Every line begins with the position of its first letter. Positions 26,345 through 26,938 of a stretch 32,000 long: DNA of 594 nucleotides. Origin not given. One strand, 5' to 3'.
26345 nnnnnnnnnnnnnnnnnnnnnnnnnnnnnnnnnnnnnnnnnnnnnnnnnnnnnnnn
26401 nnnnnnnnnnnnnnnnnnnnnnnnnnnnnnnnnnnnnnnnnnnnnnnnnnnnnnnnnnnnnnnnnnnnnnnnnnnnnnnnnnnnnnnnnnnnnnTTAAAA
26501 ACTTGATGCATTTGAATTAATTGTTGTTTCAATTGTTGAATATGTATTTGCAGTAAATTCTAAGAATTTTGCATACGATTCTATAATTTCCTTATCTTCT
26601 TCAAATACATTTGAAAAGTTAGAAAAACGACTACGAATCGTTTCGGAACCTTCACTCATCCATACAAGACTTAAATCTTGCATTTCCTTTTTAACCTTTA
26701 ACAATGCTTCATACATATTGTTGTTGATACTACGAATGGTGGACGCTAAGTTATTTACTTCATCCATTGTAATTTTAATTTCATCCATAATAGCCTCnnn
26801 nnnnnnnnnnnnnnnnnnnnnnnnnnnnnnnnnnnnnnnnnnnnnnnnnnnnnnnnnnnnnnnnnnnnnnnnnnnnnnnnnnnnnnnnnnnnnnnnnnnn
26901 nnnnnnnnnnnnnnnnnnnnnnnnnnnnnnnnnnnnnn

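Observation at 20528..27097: Compact type VII-like secretion locus lacking EssA, EssB/YukC and EsaA/YueB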

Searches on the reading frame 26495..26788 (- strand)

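Call 3: search_protein_families(library=pfam, proteins=[window:26495-26788:-], max_evalue=1)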
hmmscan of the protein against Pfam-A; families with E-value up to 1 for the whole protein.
window:26495-26788:- (97 aa): 5 families
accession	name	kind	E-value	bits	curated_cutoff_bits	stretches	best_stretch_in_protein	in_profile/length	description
PF06013.18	WXG100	-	2.6e-06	28.1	27.3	1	3-87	1-85/86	Proteins of 100 residues with WXG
PF20782.3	TssR_VWA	-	0.0079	15.7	25.7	1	6-79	13-88/304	TssR protein VWA domain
PF02019.24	WIF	-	0.028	14.6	25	1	20-69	25-70/131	WIF domain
PF25019.1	LRR_R13L1-DRL21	-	0.066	13.6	27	1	20-58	25-51/127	R13L1/DRL21 LRRs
PF22638.1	FlgK_D1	-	0.33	10.9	28.6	1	3-28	70-95/233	Flagellar hook-associated protein FlgK helical domain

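Call 4: search_protein_families(library=ncbifam, proteins=[window:26495-26788:-], max_evalue=1)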
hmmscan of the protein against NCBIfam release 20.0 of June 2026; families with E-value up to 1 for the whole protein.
window:26495-26788:- (97 aa): 3 families
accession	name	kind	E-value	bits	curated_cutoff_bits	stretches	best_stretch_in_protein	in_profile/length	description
NF035934.1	ESAT6_2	subfamily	6.4e-37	125.7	100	1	2-97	1-96/96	pore-forming ESAT-6 family protein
TIGR03930.1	WXG100_ESAT6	subfamily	2.8e-06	27.4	44.85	1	3-89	1-87/90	WXG100 family type VII secretion target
NF043078.1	MMSYN1_0168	equivalog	0.019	13.6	800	1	3-78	184-259/649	oligopeptide ABC transporter ATP-binding protein OppF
